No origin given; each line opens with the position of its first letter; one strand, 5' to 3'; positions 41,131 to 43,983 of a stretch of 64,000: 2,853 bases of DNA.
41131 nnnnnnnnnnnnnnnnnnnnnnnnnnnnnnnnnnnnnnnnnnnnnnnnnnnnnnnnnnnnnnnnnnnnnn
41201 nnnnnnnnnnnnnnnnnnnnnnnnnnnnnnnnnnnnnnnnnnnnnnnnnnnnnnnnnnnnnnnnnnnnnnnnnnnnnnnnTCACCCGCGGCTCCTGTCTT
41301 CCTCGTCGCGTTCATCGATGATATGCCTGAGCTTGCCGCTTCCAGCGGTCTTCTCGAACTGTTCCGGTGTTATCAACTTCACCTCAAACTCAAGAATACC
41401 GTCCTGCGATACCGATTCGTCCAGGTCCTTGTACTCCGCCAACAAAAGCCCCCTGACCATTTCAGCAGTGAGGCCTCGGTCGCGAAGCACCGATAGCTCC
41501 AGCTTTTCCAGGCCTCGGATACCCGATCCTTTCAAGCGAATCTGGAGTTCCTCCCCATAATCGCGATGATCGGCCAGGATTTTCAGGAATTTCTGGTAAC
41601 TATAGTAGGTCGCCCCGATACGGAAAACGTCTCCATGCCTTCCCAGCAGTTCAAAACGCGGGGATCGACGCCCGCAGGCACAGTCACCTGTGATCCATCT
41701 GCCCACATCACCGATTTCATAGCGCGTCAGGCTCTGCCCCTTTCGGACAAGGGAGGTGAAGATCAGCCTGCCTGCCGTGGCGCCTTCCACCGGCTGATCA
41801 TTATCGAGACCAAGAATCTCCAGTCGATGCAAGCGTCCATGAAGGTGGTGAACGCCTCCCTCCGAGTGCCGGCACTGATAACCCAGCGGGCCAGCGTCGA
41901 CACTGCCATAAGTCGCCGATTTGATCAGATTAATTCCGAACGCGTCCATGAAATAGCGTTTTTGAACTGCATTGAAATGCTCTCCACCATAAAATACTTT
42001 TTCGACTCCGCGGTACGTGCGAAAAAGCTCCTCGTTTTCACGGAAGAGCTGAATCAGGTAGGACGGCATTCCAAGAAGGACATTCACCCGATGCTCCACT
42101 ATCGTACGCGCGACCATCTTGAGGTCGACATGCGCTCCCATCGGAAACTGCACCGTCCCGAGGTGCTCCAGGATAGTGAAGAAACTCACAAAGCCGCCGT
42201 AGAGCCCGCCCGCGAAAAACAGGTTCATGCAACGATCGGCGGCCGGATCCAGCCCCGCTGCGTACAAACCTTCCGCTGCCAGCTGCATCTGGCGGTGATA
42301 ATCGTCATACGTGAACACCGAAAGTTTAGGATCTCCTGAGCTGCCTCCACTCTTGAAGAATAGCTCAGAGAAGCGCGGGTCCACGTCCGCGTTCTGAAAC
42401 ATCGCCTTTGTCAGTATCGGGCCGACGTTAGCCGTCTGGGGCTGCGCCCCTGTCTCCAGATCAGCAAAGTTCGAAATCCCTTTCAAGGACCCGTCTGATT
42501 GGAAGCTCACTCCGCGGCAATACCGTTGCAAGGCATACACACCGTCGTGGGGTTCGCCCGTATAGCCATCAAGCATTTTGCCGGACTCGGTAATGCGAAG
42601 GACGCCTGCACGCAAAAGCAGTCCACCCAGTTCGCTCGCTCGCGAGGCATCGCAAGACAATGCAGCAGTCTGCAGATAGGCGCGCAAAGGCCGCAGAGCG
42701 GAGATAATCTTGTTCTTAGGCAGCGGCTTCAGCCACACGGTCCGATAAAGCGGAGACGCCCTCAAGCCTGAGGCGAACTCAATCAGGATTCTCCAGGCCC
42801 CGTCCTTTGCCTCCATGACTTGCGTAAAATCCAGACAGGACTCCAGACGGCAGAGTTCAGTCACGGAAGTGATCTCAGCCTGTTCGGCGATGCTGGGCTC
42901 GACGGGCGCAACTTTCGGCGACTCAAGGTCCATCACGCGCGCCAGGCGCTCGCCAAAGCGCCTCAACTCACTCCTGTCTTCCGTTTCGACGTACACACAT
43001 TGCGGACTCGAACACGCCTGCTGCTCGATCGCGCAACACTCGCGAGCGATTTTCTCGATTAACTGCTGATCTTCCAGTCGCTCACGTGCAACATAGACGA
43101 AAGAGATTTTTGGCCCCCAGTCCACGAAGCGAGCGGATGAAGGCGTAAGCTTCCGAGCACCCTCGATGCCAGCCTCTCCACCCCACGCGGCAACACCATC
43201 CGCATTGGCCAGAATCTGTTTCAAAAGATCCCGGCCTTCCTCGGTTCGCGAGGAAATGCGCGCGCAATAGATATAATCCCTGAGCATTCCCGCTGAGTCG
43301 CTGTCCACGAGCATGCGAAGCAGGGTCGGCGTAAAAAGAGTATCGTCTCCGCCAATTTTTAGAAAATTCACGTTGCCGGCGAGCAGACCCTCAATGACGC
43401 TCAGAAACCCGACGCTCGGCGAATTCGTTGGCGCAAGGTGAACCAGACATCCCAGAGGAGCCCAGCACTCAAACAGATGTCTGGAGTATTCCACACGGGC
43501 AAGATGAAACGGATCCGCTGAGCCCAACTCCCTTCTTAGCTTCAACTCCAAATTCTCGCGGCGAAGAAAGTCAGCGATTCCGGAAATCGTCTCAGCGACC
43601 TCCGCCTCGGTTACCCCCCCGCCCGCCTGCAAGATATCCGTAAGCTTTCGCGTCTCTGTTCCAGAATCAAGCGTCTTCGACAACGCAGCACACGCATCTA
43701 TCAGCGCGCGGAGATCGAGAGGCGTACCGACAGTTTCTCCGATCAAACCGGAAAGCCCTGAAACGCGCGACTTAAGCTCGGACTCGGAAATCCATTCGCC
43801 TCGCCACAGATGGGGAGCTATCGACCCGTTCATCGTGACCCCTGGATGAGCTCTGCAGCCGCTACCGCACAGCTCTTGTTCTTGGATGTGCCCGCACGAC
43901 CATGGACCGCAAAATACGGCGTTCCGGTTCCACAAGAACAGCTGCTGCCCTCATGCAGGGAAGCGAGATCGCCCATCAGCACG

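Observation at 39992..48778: Six-gene operon chained by overlapping start/stop codons: clan-CD-like secreted protein, MFS, GNAT-like, LuxE-like, LuxC-adenylation fusion, PaaK-like ligase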

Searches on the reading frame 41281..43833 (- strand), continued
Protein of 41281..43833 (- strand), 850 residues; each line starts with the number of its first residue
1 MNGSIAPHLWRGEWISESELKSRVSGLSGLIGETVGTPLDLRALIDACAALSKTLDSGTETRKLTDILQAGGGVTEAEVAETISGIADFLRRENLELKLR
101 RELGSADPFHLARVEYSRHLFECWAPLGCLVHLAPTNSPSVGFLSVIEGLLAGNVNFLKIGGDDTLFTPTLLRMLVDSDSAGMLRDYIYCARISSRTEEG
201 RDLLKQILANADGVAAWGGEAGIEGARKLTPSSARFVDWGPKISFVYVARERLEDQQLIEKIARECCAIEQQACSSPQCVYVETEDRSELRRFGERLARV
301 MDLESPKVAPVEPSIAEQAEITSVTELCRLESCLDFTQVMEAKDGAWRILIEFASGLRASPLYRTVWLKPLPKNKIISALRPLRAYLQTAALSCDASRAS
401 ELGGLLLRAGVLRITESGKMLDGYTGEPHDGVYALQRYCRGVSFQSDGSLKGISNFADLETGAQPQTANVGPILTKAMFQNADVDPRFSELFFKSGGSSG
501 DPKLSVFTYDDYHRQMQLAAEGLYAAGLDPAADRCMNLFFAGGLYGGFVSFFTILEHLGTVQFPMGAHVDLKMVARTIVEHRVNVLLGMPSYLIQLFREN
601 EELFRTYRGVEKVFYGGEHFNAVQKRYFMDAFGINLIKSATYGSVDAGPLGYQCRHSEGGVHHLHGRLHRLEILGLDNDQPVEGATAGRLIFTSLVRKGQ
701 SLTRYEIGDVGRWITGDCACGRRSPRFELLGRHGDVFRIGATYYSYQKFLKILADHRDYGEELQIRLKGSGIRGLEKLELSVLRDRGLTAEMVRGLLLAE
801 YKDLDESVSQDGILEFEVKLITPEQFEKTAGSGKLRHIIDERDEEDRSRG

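Call 41: find_encoding_contigs(protein=P0009, flank=8000, max_places=1)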
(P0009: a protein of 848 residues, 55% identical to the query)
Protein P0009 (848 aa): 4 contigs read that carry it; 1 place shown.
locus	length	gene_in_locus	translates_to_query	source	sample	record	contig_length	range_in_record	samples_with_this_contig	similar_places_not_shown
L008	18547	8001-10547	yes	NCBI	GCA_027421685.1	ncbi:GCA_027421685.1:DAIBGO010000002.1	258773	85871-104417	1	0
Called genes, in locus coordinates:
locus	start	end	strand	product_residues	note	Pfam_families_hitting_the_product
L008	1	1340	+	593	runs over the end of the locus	-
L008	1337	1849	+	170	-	-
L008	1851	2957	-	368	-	PF13439:Glyco_transf_4, PF13579:Glyco_trans_4_4, PF00534:Glycos_transf_1, PF13692:Glyco_trans_1_4, PF13524:Glyco_trans_1_2 (weak)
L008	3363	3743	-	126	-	PF00011:HSP20, PF17886:ArsA_HSP20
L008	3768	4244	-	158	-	PF04969:CS (weak), PF00011:HSP20, PF17886:ArsA_HSP20 (weak)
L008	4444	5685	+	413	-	PF07690:MFS_1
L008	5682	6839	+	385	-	PF00583:Acetyltransf_1 (weak), PF13508:Acetyltransf_7 (weak)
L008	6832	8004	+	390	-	PF04443:LuxE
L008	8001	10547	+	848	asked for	PF05893:LuxC, PF00501:AMP-binding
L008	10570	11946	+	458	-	-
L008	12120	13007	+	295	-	-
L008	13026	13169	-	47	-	-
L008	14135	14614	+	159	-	PF01381:HTH_3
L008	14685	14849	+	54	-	-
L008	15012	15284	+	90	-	PF04365:BrnT_toxin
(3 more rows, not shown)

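Call 42: find_encoding_contigs(protein=P0024, flank=8000, max_places=1)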
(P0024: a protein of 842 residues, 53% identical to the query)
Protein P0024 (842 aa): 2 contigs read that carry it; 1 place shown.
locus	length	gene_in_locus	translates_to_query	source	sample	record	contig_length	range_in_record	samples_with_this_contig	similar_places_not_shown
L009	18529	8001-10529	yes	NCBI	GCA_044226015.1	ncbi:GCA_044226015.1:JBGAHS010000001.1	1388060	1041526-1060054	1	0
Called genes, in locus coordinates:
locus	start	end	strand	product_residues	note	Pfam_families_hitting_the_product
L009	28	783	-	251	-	PF00480:ROK (weak)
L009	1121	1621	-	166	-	-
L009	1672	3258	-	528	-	PF13492:GAF_3 (faint), PF01590:GAF, PF00990:GGDEF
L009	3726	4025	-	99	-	-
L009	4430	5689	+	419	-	PF07690:MFS_1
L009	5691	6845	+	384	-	-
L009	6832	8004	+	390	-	PF04443:LuxE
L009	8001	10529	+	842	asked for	PF05893:LuxC, PF00501:AMP-binding (weak)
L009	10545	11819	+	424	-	PF00501:AMP-binding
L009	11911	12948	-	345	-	-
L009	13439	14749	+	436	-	PF02899:Phage_int_SAM_1, PF00589:Phage_integrase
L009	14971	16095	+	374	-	-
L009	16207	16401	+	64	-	-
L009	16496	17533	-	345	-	-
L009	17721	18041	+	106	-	PF01250:Ribosomal_S6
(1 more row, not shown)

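Call 53: search_solved_structures(query=window:41281-43833:-, max_evalue=0.001)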
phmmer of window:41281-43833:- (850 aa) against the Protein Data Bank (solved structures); distinct sequences matched with E-value up to 0.001: 9.
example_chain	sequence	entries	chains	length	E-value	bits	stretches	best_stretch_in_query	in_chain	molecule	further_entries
4r1l_A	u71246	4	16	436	1.5e-17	66.1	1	493-803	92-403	Phenylacetate-coenzyme A ligase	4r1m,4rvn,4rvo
7xc6_A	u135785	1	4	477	3.3e-14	55.1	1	125-445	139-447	Long-chain acyl-protein thioester reductase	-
9s3l_A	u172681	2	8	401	1.4e-08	36.5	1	492-741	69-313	Phenylacetate-CoA ligase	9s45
2y27_A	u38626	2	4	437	1.5e-08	36.4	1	487-739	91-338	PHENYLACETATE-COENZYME A LIGASE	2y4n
2y4o_A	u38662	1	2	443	4.7e-08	34.7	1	494-843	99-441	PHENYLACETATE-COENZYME A LIGASE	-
6wuq_A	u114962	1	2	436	3.5e-07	31.8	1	604-750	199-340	AjiA1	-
6siw_A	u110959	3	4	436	7.4e-07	30.7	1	612-750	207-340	PaaK-like ligase (AMP-dependent synthetase and ligase) | AMP-dependent synthetase and ligase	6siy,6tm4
6siw_B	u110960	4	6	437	7.4e-07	30.7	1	612-750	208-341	PaaK-like ligase (AMP-dependent synthetase and ligase) | AMP-dependent synthetase and ligase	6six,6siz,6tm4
6hdw_A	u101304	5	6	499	2.2e-06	29.2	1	489-842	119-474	2-hydroxyisobutyryl-CoA synthetase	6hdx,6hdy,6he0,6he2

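Call 94: find_encoding_contigs(protein=P0104, flank=6000, max_places=1)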
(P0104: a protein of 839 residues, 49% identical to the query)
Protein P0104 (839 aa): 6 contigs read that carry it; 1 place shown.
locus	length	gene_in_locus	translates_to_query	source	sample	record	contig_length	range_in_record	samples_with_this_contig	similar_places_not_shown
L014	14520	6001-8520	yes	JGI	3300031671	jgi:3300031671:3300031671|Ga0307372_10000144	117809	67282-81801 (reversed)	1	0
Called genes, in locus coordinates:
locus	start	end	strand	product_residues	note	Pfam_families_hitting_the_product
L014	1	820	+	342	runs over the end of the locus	PF08240:ADH_N, PF00107:ADH_zinc_N, PF13602:ADH_zinc_N_2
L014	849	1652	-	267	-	PF01061:ABC2_membrane (weak)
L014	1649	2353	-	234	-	PF00005:ABC_tran, PF13304:AAA_21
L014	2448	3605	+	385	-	-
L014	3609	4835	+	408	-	PF05977:MFS_3, PF07690:MFS_1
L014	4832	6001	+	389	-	PF04443:LuxE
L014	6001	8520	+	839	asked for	PF05893:LuxC, PF00501:AMP-binding (weak)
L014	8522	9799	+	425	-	PF00501:AMP-binding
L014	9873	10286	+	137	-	PF00072:Response_reg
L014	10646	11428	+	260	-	-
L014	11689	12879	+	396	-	-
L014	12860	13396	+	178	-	-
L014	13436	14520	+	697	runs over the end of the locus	PF12969:DUF3857, PF01841:Transglut_core (weak)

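Call 95: find_encoding_contigs(protein=P0039, flank=6000, max_places=1)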
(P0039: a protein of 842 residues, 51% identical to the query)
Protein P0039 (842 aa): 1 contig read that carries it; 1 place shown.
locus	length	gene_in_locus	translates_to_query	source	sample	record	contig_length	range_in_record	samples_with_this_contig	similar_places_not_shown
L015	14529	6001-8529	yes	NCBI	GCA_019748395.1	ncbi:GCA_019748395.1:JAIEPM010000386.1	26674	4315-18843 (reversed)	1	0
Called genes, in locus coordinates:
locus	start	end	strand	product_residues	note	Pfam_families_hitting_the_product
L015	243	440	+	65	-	-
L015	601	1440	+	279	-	-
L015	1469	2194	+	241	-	PF00588:SpoU_methylase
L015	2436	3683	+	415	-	PF07690:MFS_1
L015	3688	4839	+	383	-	-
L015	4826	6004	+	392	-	PF04443:LuxE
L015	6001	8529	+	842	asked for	PF05893:LuxC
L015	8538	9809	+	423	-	PF00501:AMP-binding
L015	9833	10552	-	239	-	-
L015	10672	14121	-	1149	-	PF02811:PHP, PF07733:DNA_pol3_alpha, PF17657:DNA_pol3_finger, PF14579:HHH_6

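Call 96: find_encoding_contigs(protein=P0112, flank=6000, max_places=1)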
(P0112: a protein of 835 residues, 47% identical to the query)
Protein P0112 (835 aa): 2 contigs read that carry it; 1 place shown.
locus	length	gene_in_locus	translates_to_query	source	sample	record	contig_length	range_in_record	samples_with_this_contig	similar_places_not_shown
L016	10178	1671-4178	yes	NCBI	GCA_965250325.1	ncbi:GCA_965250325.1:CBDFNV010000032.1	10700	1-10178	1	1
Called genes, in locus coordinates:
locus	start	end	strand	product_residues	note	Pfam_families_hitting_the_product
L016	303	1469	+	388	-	PF04443:LuxE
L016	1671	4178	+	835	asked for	PF05893:LuxC, PF00501:AMP-binding (faint)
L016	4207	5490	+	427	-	-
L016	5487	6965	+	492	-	PF13581:HATPase_c_2, PF00583:Acetyltransf_1, PF13302:Acetyltransf_3 (weak), PF13673:Acetyltransf_10 (faint), PF13508:Acetyltransf_7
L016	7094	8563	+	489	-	PF00209:SNF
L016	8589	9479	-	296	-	-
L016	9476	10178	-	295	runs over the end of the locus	PF01882:DUF58, PF00092:VWA (faint), PF13519:VWA_2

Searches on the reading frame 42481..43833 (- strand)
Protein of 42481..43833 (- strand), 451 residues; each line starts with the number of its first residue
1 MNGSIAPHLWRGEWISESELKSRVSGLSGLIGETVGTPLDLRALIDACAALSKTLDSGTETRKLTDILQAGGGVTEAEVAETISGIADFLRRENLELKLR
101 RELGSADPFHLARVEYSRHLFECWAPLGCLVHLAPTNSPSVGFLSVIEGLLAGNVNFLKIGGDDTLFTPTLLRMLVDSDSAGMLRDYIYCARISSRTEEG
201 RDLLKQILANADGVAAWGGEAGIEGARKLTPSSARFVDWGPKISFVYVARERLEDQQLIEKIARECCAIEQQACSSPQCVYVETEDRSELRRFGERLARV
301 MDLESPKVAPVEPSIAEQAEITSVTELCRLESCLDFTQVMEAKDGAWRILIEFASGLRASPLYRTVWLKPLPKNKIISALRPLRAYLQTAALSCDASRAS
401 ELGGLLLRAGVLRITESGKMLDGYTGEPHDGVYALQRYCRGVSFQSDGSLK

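Call 56: search_solved_structures(query=window:42481-43833:-, max_evalue=1e-8, show_alignments=1)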
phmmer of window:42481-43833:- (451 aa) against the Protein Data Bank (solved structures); distinct sequences matched with E-value up to 1e-8: 1.
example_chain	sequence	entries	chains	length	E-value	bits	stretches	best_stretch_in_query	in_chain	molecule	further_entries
7xc6_A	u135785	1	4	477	1.7e-14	56.8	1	125-445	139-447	Long-chain acyl-protein thioester reductase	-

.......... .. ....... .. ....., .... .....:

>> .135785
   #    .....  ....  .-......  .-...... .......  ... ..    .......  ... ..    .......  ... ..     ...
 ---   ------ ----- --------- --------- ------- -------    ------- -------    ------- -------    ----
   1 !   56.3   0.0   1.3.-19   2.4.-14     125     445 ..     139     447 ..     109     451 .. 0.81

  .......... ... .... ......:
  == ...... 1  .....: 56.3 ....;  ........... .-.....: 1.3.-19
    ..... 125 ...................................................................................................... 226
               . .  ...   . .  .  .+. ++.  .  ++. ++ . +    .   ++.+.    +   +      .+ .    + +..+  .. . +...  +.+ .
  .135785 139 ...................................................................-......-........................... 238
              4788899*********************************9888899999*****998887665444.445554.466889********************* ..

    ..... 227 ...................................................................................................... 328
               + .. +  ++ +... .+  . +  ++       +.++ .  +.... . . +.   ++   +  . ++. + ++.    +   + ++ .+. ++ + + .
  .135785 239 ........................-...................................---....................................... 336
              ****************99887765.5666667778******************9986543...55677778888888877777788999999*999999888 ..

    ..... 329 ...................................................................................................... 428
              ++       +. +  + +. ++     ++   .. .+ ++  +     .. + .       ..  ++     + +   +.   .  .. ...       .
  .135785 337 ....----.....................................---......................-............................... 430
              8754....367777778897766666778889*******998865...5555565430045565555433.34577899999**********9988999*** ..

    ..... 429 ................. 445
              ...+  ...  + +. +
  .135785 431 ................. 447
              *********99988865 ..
